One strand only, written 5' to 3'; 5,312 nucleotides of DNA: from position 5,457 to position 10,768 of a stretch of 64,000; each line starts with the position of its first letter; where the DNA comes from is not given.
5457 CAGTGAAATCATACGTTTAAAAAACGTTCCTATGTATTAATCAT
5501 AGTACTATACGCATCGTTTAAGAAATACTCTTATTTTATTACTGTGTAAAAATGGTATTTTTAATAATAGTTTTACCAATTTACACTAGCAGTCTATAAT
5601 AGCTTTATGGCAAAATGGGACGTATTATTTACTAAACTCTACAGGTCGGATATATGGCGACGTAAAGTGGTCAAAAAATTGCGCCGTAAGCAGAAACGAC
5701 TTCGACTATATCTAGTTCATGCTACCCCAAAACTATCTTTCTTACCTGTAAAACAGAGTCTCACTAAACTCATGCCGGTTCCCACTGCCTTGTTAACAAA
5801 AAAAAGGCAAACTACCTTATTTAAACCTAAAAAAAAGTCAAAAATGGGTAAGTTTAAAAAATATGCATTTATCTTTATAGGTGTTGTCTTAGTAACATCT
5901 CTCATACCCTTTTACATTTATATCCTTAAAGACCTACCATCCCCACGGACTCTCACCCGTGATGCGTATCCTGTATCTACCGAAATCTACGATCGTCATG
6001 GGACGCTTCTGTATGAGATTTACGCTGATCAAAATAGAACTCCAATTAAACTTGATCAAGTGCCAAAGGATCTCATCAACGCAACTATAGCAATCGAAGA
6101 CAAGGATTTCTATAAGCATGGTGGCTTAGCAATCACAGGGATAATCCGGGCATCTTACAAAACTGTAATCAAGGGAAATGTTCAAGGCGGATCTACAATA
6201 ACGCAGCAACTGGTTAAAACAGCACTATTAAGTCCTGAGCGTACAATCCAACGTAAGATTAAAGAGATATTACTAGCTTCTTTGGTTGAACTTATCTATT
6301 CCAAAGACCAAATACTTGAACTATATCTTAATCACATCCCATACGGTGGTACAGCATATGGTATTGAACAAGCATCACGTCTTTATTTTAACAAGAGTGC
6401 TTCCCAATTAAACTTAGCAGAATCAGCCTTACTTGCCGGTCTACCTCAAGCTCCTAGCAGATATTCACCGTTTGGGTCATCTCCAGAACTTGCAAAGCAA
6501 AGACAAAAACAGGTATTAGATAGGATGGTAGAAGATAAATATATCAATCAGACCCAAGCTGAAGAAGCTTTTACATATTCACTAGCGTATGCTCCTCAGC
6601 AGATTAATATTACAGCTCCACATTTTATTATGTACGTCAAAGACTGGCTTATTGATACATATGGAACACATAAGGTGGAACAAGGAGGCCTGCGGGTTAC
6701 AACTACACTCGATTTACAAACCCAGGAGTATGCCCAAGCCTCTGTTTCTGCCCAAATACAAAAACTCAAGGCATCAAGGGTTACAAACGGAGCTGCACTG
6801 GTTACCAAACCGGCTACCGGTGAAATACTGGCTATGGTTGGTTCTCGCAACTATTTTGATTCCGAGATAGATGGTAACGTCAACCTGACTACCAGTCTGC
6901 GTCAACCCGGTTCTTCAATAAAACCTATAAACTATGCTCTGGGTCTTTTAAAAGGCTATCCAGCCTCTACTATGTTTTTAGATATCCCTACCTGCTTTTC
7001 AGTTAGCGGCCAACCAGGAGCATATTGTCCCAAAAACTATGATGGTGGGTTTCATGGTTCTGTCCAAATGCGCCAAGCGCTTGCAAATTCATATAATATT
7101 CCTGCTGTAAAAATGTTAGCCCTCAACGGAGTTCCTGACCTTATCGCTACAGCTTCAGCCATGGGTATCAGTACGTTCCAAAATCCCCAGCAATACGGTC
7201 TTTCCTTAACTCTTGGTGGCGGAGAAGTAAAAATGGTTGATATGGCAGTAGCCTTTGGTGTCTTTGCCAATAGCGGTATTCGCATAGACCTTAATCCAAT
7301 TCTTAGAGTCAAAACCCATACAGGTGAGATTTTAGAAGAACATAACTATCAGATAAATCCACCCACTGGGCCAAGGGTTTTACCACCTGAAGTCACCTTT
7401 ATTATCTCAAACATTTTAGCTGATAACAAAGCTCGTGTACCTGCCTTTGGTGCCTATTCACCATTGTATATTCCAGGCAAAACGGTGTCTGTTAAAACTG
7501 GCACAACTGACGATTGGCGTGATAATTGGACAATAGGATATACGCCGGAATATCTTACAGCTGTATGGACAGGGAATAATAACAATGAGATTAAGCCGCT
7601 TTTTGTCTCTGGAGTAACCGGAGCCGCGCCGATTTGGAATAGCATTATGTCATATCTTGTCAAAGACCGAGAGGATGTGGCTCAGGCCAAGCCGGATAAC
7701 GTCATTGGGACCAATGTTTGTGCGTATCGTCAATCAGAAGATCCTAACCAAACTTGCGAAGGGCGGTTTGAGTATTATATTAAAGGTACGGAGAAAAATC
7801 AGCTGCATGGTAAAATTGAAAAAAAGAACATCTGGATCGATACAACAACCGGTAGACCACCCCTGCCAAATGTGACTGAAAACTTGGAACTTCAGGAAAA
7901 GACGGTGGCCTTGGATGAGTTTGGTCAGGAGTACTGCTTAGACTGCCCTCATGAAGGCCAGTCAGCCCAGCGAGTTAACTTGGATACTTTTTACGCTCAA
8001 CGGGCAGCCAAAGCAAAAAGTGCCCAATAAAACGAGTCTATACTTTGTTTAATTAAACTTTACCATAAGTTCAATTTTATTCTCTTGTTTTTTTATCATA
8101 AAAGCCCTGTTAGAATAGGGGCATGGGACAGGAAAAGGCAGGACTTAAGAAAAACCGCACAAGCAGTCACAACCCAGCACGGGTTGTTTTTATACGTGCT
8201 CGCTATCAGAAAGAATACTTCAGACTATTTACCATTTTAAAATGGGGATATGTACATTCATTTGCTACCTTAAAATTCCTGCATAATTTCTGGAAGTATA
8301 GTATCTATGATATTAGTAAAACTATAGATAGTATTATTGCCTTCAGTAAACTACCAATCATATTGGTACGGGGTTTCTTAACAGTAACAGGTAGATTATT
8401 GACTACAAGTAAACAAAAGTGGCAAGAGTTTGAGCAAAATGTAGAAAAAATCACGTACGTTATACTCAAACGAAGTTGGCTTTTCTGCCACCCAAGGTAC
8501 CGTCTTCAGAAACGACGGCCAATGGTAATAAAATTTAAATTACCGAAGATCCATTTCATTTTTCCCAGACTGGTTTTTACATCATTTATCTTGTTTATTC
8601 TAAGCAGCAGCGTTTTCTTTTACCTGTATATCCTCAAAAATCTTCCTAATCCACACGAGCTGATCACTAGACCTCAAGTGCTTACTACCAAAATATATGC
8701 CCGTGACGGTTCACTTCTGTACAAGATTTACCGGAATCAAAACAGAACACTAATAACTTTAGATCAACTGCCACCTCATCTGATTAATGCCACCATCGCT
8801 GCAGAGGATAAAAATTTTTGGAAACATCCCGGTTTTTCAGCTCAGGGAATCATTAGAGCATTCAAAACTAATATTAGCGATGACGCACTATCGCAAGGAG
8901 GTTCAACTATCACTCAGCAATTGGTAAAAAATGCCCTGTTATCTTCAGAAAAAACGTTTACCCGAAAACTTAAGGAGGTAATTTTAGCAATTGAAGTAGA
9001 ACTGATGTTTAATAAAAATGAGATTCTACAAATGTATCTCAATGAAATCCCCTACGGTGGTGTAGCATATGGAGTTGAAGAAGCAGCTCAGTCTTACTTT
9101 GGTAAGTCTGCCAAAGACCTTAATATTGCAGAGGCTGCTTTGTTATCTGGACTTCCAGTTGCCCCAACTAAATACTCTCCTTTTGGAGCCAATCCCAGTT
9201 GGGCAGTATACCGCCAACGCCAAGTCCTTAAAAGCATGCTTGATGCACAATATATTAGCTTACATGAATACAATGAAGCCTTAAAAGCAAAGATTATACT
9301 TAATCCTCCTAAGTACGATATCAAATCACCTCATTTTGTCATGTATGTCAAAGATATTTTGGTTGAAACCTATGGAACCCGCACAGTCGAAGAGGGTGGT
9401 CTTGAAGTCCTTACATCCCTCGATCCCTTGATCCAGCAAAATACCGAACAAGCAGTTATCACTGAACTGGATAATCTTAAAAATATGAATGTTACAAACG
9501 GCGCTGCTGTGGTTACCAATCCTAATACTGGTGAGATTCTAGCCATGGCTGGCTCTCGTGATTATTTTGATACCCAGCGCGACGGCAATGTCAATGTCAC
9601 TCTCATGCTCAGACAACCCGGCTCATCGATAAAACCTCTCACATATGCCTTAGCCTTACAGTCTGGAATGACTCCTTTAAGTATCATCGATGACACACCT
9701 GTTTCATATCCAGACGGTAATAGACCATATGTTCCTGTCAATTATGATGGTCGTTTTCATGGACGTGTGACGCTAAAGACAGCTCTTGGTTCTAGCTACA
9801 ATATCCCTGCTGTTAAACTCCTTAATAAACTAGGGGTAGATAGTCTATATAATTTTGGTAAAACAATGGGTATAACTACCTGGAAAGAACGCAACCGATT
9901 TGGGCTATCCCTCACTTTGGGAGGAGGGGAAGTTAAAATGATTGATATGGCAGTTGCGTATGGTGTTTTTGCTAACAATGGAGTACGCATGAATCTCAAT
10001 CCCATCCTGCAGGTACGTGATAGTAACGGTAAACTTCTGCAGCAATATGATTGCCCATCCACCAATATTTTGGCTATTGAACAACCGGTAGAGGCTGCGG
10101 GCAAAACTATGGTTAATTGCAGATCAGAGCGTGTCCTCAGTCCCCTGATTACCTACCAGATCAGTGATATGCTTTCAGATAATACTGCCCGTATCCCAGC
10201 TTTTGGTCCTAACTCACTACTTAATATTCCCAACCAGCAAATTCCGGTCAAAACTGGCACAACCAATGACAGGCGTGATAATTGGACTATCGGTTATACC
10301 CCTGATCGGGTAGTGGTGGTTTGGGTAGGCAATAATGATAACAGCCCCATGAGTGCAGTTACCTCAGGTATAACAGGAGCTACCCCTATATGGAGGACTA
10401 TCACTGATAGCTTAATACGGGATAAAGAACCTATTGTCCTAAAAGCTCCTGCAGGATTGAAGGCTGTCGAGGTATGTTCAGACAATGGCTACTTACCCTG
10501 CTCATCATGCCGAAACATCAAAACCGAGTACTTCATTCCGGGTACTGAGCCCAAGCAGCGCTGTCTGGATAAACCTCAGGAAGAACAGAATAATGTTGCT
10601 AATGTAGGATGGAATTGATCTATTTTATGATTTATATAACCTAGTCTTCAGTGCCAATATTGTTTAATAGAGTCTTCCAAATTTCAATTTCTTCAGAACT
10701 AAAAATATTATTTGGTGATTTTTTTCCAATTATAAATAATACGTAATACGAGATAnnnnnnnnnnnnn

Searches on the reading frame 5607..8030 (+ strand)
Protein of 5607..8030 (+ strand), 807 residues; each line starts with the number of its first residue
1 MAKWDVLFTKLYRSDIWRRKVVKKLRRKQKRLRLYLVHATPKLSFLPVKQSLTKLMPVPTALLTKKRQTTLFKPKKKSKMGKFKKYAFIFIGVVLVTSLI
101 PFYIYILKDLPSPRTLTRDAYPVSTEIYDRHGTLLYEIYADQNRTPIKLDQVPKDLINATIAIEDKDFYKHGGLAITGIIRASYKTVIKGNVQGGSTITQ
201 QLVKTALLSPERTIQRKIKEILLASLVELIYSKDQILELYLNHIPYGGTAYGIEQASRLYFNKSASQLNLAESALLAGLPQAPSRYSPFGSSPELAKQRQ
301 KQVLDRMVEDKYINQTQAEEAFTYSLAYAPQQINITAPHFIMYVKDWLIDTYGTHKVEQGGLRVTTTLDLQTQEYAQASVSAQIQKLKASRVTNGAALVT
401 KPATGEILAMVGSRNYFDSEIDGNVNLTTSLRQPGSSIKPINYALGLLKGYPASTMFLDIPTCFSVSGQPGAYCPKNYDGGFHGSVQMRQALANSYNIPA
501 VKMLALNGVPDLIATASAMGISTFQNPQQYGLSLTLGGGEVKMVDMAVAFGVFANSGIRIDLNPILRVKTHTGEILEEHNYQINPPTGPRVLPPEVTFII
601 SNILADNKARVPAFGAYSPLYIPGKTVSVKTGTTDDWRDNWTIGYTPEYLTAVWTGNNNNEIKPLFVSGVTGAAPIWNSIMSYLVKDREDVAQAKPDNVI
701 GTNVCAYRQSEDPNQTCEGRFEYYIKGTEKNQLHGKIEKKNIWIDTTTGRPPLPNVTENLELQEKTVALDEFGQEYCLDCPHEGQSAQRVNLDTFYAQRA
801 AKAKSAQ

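Call 69: search_protein_families(library=pfam, proteins=[window:5607-8030:+], max_evalue=0.0001)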
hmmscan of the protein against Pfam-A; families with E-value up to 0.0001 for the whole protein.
window:5607-8030:+ (807 aa): 2 families
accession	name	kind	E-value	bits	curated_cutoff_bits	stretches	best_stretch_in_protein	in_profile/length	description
PF00912.28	Transgly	-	1.1e-63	214.4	27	1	132-307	2-177/178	Transglycosylase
PF00905.27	Transpeptidase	-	2.1e-12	47.3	22.1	1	395-652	1-270/299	Penicillin binding protein transpeptidase domain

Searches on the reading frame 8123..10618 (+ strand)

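Call 69: search_protein_families(library=pfam, proteins=[window:8123-10618:+], max_evalue=0.0001)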
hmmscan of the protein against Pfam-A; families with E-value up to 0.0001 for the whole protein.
window:8123-10618:+ (831 aa): 2 families
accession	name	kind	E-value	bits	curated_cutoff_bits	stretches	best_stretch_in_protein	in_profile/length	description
PF00912.28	Transgly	-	1.6e-61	207.3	27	1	196-372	2-177/178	Transglycosylase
PF00905.27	Transpeptidase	-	4.8e-23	82.2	22.1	1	460-758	1-295/299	Penicillin binding protein transpeptidase domain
